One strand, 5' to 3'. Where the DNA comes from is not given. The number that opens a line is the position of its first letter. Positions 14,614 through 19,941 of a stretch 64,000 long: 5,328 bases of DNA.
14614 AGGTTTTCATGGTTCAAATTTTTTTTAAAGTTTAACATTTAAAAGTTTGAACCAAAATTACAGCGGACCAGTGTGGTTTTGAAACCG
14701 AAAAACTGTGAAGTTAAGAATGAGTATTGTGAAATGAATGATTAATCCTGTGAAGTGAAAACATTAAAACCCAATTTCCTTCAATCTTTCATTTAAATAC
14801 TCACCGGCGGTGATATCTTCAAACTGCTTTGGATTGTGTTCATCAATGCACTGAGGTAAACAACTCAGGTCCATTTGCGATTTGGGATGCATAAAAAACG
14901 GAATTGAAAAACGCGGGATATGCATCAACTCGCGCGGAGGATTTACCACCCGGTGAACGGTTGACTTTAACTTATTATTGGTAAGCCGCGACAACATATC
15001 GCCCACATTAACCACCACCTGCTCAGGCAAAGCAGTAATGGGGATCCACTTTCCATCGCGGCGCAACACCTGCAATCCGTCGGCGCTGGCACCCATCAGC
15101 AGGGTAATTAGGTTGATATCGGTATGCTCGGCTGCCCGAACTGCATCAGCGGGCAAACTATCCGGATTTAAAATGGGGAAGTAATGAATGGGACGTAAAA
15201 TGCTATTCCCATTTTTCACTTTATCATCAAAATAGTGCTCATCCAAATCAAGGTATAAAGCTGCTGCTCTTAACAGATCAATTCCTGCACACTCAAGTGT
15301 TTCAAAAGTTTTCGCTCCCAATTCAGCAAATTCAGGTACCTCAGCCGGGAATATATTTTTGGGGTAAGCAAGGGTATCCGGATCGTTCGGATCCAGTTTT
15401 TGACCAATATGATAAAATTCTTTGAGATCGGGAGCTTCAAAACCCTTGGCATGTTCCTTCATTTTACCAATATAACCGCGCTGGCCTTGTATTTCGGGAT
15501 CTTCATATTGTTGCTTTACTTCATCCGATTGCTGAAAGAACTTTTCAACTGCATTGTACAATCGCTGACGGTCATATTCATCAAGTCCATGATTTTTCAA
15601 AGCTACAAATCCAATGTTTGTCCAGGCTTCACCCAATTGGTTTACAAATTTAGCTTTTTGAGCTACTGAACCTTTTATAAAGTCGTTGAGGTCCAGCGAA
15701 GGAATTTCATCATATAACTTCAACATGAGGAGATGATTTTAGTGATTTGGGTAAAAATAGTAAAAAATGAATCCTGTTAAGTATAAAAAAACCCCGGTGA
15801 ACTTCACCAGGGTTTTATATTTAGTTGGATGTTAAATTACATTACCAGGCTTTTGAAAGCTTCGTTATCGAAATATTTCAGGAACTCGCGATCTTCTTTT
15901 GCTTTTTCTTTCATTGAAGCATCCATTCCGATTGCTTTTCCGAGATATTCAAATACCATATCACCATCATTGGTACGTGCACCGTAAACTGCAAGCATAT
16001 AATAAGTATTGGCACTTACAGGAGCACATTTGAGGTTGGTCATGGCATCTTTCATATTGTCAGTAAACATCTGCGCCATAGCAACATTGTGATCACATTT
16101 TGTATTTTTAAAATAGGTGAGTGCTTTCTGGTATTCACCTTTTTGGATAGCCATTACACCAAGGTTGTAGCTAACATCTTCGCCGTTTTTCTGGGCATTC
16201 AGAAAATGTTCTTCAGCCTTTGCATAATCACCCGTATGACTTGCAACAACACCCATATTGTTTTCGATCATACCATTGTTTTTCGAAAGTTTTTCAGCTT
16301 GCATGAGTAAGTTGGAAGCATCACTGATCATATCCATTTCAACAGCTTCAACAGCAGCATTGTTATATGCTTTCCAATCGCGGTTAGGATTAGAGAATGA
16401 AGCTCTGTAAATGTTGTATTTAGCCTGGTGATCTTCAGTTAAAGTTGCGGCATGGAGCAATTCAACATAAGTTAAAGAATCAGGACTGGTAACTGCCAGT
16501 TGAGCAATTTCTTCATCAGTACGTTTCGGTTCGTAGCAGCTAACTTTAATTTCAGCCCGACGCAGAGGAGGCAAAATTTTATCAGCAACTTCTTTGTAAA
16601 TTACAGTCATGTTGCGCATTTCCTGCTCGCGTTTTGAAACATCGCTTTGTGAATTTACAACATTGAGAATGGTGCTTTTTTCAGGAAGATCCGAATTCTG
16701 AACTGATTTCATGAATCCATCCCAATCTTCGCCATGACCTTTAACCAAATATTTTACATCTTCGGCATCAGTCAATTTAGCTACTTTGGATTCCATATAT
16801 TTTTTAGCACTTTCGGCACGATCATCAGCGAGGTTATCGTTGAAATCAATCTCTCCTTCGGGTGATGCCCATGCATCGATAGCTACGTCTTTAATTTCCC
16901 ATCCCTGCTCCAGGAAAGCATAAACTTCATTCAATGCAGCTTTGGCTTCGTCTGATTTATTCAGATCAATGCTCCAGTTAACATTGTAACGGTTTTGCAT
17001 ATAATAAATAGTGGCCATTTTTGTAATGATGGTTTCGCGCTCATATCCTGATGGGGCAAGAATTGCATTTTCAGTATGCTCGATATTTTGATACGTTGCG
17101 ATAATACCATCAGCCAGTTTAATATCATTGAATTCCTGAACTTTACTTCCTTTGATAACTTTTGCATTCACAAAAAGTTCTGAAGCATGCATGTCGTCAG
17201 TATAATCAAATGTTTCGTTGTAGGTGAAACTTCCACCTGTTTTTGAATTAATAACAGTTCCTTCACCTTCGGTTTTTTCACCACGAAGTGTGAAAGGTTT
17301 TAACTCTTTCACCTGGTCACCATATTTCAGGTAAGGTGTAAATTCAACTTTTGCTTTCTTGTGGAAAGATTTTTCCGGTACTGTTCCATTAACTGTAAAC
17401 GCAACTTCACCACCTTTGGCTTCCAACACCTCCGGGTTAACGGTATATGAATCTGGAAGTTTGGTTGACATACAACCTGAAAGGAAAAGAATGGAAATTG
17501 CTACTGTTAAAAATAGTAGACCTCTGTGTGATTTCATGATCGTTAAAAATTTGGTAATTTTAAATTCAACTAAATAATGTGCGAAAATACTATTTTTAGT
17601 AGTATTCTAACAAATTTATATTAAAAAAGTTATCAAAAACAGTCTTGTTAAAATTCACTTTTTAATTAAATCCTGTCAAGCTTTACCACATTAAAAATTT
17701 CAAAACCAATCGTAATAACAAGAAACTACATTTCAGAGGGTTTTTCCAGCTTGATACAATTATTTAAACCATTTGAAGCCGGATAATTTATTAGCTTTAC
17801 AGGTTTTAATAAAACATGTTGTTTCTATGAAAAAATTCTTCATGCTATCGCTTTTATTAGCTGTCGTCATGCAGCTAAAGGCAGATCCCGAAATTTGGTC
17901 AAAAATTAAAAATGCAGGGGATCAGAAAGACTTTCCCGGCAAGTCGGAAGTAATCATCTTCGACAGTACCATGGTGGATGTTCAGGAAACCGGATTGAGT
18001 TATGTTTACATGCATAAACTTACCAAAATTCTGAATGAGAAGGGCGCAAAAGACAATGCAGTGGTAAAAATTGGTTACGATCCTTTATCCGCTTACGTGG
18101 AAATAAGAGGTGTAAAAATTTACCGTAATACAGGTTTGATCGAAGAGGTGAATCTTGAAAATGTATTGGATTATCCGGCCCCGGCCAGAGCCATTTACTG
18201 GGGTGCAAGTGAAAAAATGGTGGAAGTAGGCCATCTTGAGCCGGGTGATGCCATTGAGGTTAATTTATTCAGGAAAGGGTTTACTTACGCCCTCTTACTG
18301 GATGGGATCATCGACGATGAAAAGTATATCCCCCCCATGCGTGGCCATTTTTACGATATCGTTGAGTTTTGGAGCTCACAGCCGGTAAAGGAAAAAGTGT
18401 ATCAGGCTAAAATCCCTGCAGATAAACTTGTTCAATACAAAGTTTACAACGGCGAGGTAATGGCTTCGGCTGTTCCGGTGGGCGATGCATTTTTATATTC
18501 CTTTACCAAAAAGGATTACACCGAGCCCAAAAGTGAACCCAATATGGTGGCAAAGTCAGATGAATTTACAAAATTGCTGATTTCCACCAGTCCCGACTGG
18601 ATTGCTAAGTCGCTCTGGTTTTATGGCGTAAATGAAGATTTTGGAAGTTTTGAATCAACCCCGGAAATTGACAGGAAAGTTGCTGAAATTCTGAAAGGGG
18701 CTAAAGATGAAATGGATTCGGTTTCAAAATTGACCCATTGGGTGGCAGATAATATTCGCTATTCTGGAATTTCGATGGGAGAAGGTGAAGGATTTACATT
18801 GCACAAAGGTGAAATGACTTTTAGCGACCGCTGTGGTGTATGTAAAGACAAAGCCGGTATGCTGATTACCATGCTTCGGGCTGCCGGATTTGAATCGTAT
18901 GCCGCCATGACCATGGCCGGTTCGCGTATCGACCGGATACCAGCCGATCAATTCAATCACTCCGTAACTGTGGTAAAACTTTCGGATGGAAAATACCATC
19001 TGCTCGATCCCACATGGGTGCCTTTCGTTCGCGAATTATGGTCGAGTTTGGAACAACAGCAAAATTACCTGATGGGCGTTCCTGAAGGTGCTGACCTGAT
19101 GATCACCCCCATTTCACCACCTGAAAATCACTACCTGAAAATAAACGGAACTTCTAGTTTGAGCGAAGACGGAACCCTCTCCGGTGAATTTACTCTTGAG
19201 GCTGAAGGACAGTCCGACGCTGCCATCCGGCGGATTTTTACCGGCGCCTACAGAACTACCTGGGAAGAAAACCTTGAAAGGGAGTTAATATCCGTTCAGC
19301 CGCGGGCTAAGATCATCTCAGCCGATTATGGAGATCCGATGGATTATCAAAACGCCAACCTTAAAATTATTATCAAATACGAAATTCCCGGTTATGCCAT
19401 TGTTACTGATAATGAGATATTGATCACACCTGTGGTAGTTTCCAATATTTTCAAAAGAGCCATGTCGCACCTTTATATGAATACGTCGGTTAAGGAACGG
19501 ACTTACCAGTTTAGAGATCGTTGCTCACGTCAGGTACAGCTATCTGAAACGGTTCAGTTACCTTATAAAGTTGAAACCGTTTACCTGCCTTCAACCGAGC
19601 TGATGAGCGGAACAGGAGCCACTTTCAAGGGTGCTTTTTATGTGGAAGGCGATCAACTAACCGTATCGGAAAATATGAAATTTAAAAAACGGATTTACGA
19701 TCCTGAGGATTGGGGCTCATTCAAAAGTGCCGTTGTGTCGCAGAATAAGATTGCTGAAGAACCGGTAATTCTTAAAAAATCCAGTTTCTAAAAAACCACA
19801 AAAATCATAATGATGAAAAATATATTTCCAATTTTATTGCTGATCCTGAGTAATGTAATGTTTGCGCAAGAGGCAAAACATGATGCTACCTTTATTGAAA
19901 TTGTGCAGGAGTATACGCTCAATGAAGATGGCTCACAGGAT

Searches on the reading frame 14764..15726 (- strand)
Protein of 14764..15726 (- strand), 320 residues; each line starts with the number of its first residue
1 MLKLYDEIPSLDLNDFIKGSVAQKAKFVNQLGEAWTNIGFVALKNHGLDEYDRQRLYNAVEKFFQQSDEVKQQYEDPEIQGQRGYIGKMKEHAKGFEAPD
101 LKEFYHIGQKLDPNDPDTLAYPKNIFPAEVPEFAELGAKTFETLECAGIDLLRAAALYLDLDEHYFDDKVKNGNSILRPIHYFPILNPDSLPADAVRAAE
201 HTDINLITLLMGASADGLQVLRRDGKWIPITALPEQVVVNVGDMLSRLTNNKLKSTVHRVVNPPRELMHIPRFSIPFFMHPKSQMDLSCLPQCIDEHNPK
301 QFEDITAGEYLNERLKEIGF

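Call 27: search_protein_families(library=pfam, proteins=[window:14764-15726:-], max_evalue=0.001)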
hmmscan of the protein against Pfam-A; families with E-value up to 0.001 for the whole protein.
window:14764-15726:- (320 aa): 2 families
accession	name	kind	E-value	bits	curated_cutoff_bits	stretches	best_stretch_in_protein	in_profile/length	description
PF14226.12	DIOX_N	-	1.5e-24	87.3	27.3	1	8-129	1-117/117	non-haem dioxygenase in morphine synthesis N-terminal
PF03171.26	2OG-FeII_Oxy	-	6.7e-20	71.7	23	1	187-281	11-101/101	2OG-Fe(II) oxygenase superfamily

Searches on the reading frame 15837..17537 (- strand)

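Call 26: search_protein_families(library=pfam, proteins=[window:15837-17537:-], max_evalue=0.001)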
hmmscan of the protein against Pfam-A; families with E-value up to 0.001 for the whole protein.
window:15837-17537:- (566 aa): 4 families
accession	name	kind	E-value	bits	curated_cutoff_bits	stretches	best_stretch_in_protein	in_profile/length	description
PF07719.23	TPR_2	-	5.1e-07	29.8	27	0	456-477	4-25/34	Tetratricopeptide repeat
PF00515.34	TPR_1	-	1.6e-06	28.1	27.8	0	457-477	5-25/34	Tetratricopeptide repeat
PF13424.12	TPR_12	-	8e-06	26.4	30.1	0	424-449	5-30/77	Tetratricopeptide repeat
PF13432.12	TPR_16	-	0.0003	21.6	32.7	0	435-477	10-55/65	Tetratricopeptide repeat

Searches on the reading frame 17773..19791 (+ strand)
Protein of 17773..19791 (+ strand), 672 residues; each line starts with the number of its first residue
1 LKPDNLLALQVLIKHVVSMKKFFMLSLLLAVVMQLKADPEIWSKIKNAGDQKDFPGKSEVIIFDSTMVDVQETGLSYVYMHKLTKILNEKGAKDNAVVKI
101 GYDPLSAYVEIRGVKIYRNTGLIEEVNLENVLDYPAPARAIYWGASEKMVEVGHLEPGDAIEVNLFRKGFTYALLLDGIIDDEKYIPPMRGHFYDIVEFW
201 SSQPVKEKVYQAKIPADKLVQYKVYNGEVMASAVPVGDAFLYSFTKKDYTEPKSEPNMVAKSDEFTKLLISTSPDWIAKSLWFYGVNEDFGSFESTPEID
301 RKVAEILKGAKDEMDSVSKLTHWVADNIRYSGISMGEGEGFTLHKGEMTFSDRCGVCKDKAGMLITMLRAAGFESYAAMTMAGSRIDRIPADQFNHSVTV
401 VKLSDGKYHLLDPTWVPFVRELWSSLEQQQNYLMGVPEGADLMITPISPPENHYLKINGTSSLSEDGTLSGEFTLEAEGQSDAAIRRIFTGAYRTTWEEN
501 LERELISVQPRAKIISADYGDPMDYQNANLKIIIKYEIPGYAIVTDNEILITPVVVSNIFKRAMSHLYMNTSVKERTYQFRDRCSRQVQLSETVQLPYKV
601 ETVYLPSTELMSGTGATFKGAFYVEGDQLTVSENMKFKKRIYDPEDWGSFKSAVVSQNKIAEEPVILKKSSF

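Call 26: search_protein_families(library=pfam, proteins=[window:17773-19791:+], max_evalue=0.001)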
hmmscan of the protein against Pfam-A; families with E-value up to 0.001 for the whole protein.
window:17773-19791:+ (672 aa): 3 families
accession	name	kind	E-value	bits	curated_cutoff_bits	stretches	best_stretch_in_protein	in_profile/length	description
PF12969.12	DUF3857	-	1.5e-29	103.7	24.6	1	74-249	3-166/170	Domain of Unknown Function with PDB structure (DUF3857)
PF01841.26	Transglut_core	-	9.4e-10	39.2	23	1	303-413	4-108/108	Transglutaminase-like superfamily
PF04473.18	DUF553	-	2.8e-05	24.1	20.5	1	302-418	5-118/140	Transglutaminase-like domain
